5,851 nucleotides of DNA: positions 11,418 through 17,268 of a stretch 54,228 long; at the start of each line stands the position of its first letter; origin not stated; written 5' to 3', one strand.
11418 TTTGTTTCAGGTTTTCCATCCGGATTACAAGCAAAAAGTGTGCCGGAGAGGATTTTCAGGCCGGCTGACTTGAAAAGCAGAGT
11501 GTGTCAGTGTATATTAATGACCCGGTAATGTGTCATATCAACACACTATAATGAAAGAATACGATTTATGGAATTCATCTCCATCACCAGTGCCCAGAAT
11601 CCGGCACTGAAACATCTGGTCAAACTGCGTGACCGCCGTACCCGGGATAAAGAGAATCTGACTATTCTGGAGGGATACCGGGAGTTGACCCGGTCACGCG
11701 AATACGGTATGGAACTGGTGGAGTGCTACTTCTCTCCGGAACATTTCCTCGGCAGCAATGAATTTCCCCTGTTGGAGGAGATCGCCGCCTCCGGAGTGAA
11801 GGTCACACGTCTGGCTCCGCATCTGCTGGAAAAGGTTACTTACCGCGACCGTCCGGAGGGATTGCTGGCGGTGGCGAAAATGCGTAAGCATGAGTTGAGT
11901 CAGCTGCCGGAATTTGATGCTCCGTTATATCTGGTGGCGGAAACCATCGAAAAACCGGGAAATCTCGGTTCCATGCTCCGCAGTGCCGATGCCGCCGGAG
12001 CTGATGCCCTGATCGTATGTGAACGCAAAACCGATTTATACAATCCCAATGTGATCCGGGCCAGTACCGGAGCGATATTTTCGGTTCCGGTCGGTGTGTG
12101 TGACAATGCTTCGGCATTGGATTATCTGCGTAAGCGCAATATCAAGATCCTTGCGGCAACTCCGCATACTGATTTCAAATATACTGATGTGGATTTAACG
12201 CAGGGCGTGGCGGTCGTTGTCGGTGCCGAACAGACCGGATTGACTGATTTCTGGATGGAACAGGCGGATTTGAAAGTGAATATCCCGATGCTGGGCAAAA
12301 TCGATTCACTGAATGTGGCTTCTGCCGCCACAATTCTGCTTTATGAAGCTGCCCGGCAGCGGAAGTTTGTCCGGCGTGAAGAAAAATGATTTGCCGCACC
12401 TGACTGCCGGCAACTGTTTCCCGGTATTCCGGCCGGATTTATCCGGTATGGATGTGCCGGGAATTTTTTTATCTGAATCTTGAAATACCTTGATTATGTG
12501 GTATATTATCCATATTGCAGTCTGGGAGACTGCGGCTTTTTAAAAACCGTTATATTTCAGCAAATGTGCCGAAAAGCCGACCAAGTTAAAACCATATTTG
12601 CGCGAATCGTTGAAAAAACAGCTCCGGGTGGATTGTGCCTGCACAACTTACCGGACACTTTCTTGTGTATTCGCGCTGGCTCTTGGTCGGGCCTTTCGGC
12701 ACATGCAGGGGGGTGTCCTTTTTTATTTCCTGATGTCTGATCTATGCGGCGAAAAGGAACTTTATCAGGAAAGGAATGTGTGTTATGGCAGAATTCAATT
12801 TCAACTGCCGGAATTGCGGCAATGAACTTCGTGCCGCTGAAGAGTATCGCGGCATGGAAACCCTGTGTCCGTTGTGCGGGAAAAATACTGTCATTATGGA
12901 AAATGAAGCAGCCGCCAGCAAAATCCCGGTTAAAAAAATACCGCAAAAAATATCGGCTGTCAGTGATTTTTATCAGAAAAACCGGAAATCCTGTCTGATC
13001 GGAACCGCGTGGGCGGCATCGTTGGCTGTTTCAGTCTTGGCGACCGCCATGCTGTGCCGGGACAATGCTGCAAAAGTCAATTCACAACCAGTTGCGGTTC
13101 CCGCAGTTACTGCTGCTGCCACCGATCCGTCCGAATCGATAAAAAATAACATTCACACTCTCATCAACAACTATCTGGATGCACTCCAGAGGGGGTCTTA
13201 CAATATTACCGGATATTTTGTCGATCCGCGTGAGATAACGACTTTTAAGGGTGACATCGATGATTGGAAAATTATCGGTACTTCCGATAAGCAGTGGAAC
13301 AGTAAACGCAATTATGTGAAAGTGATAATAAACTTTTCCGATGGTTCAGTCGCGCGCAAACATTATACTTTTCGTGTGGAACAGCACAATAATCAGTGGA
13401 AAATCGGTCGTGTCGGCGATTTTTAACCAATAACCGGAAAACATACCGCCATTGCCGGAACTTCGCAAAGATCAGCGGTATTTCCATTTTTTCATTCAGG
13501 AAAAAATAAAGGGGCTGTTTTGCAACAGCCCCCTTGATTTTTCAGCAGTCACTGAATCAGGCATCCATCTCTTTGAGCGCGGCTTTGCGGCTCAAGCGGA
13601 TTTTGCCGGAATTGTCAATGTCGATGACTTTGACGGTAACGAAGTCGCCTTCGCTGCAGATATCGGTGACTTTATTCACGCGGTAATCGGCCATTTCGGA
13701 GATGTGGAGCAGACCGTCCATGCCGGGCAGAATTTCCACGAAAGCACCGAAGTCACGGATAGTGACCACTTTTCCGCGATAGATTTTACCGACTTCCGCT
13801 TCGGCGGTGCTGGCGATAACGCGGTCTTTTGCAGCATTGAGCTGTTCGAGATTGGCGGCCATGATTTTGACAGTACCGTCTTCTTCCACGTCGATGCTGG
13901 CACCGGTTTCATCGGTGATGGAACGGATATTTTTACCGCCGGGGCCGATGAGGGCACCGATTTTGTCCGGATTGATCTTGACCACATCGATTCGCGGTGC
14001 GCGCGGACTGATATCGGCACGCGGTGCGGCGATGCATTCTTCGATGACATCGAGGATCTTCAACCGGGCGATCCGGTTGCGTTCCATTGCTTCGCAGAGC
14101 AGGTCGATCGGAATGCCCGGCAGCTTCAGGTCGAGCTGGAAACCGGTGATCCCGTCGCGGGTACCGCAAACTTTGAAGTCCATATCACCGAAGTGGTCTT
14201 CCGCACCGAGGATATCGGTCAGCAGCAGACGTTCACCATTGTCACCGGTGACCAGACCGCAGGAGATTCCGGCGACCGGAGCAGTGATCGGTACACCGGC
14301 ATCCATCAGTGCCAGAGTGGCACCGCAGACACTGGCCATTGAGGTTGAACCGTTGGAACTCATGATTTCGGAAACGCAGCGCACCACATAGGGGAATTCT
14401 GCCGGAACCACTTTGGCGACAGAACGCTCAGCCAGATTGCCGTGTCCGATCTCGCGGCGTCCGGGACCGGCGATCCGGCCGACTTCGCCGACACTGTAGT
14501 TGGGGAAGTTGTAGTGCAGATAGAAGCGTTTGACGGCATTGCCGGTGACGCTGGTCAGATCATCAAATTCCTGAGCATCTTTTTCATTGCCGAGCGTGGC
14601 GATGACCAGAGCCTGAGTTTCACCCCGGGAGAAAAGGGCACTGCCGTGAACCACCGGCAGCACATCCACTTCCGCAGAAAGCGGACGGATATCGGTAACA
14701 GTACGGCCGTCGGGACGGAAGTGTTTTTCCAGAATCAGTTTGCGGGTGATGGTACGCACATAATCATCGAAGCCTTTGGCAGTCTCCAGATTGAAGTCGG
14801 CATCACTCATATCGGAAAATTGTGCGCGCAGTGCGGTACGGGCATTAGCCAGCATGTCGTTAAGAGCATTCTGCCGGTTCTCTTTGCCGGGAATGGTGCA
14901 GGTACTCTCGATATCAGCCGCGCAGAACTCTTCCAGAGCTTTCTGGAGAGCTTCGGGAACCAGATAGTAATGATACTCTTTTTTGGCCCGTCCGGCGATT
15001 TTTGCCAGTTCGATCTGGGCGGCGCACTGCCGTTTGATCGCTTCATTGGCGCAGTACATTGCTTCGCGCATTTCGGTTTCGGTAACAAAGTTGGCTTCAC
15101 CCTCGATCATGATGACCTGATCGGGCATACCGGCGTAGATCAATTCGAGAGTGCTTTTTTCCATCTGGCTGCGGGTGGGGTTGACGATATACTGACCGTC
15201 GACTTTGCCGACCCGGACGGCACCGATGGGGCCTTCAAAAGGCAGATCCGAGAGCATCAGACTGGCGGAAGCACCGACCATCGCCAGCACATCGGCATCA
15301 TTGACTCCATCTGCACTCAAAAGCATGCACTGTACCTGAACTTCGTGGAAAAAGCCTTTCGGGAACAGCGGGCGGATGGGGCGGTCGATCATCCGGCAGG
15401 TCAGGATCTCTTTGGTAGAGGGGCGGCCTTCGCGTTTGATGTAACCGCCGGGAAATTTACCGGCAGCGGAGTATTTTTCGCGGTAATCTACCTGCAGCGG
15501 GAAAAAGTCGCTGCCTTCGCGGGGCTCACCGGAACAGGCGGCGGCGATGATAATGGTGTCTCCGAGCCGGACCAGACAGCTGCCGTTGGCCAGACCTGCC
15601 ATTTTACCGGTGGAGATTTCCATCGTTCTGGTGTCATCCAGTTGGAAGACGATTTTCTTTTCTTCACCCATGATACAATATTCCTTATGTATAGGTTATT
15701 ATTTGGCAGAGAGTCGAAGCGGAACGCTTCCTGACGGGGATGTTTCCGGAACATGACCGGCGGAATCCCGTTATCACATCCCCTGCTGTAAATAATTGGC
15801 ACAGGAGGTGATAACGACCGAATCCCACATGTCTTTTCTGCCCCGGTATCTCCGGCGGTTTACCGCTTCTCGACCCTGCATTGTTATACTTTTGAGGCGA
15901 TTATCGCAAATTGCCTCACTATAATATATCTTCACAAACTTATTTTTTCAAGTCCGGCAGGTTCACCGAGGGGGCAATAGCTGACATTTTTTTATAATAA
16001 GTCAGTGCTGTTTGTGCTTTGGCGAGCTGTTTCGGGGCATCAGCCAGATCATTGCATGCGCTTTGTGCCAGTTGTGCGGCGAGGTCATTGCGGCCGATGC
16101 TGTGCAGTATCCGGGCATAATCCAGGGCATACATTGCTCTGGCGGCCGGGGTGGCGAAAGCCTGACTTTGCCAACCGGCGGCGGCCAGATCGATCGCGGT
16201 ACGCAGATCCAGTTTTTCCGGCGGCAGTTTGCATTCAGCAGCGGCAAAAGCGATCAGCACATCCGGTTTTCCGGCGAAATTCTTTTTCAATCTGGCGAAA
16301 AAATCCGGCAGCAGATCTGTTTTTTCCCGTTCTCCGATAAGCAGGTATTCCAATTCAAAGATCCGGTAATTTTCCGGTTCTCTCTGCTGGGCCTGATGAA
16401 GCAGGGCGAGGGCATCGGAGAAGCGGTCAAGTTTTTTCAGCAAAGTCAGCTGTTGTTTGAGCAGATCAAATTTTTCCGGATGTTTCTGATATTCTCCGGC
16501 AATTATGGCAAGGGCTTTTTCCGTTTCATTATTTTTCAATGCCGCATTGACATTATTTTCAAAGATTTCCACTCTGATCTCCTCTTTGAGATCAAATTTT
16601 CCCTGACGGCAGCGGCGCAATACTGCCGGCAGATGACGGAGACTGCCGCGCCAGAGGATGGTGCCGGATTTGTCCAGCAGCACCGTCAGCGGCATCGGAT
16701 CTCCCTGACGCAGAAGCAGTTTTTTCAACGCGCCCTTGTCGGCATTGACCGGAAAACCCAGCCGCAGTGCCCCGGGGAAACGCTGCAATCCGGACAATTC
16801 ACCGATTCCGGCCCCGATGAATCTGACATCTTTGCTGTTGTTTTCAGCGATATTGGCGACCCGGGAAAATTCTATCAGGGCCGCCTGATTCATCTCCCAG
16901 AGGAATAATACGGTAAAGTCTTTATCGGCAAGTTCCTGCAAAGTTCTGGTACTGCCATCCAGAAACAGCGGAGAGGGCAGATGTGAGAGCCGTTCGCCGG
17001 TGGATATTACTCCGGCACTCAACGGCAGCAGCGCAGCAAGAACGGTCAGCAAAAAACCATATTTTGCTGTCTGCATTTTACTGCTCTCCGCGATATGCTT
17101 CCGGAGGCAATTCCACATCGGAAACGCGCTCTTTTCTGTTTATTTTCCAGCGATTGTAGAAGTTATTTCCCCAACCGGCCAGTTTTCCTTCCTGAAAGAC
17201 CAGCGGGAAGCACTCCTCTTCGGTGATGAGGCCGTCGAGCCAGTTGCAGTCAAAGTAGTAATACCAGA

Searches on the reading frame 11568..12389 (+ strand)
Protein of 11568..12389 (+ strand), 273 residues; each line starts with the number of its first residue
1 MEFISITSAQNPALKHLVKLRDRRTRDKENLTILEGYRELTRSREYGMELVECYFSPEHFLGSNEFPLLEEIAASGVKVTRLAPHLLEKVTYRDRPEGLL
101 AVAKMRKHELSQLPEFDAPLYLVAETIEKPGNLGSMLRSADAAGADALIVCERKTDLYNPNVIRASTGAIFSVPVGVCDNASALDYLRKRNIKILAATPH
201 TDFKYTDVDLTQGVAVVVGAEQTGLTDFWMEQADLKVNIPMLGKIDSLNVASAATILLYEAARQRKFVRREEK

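Call 23: search_protein_families(library=pfam, proteins=[window:11568-12389:+], max_evalue=0.001)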
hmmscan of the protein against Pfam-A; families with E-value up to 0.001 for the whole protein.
window:11568-12389:+ (273 aa): 3 families
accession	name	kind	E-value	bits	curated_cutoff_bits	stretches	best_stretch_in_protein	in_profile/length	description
PF00588.24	SpoU_methylase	-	5.9e-37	127.4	29.7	1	120-259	2-142/142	SpoU rRNA Methylase family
PF22435.1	MRM3-like_sub_bind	-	2.1e-13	50.9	27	1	11-101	1-84/84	MRM3-like substrate binding domain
PF08032.17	SpoU_sub_bind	-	0.00013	22.7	22.8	0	34-106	2-73/76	RNA 2'-O ribose methyltransferase substrate binding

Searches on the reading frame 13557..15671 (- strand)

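Call 23: search_protein_families(library=pfam, proteins=[window:13557-15671:-], max_evalue=0.001)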
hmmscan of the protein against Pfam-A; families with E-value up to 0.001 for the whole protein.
window:13557-15671:- (704 aa): 6 families
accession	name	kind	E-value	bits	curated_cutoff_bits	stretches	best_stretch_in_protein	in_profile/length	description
PF01138.27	RNase_PH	-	6.8e-57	191.9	25.5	2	14-144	2-130/130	3' exoribonuclease family, domain 1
PF03725.20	RNase_PH_C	-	8.5e-19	67.7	20.8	1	147-210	1-66/67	3' exoribonuclease family, domain 2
PF00575.29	S1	-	1.8e-16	60.7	22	1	625-696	2-74/74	S1 RNA binding domain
PF00013.35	KH_1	-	2.3e-13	50.2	21.5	1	563-618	3-64/66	KH domain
PF03726.19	PNPase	-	7.7e-08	33.1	24.6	1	242-324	2-81/81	Polyribonucleotide nucleotidyltransferase, RNA binding domain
PF22675.2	KH-I_KHDC4-BBP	-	0.0004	20.6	30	0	571-608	8-45/76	KHDC4/BBP-like, KH-domain type I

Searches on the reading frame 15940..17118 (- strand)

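Call 23: search_protein_families(library=pfam, proteins=[window:15940-17118:-], max_evalue=0.001)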
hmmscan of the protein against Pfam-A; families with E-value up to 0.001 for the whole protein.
window:15940-17118:- (392 aa): 1 family
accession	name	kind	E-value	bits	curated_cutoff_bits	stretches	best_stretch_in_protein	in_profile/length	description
PF03704.23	BTAD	-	0.00055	20.8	22.1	1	135-245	16-124/146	Bacterial transcriptional activator domain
